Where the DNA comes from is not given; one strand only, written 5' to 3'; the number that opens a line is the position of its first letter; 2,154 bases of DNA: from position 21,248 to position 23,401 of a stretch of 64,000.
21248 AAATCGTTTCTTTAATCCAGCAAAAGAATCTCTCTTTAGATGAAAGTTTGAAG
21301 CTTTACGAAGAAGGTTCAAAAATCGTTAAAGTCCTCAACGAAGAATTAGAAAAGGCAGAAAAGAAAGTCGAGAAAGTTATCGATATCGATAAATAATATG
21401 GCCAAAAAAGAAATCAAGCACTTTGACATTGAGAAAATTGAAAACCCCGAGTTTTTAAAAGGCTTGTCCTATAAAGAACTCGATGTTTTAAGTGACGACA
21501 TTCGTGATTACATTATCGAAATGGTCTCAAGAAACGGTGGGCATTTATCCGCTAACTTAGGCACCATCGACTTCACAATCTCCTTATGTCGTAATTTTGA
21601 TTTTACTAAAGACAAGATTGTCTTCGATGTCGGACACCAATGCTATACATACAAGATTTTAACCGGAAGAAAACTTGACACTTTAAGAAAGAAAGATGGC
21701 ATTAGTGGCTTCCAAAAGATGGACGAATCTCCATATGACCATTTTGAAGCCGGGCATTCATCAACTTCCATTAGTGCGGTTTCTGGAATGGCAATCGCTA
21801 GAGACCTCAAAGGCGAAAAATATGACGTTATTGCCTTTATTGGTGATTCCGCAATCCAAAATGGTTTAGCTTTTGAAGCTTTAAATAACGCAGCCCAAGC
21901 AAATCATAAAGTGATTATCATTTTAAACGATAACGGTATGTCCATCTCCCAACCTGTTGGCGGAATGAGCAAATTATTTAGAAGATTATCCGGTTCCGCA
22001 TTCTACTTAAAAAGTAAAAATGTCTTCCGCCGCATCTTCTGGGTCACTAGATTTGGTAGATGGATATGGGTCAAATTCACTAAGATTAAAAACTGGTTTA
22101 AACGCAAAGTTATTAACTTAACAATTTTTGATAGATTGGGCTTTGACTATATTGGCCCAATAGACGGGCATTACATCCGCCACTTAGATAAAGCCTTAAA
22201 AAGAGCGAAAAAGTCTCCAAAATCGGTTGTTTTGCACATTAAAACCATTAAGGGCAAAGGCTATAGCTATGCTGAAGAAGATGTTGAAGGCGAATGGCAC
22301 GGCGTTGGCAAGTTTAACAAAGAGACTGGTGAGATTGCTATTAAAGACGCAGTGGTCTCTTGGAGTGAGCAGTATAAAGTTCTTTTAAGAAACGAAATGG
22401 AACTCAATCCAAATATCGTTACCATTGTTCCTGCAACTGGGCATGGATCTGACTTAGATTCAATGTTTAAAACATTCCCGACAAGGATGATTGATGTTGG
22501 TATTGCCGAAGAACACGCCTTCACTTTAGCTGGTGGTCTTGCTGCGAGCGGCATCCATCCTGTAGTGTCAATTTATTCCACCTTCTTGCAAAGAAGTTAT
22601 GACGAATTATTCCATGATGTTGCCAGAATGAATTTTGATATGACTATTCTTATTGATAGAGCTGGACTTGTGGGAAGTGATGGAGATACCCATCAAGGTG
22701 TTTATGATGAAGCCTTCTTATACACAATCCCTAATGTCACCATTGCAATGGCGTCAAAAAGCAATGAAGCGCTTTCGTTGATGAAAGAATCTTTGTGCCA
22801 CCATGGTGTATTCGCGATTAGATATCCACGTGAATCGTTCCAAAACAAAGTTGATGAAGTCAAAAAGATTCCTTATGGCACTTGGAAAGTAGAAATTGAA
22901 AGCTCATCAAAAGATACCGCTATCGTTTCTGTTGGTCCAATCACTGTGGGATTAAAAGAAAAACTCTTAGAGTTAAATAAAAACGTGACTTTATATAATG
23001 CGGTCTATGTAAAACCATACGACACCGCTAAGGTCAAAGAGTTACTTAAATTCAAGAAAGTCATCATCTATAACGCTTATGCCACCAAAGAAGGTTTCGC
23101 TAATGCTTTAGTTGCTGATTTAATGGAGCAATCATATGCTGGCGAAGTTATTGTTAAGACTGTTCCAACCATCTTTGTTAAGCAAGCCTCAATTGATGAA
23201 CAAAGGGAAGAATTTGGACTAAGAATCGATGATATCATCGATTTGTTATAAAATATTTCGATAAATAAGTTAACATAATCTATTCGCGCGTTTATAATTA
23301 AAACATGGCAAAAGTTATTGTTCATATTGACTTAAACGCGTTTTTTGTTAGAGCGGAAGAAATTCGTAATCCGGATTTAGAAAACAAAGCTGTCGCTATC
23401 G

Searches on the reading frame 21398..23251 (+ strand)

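Call 86: search_protein_families(library=pfam, proteins=[window:21398-23251:+], max_evalue=0.00001)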
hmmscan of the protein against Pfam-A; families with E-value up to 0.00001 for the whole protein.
window:21398-23251:+ (617 aa): 4 families
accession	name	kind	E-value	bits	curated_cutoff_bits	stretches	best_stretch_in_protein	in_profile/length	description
PF13292.11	DXP_synthase_N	-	3.3e-98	328.8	21.2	1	12-283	2-274/274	1-deoxy-D-xylulose-5-phosphate synthase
PF02779.29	Transket_pyr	-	1.4e-32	113.2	27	1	320-481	3-172/174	Transketolase, pyrimidine binding domain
PF00676.26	E1_dh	-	1e-06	28.4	22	1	120-186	102-168/300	Dehydrogenase E1 component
PF02780.25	Transketolase_C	-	3.2e-06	27.5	25.9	1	497-613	2-124/124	Transketolase, C-terminal domain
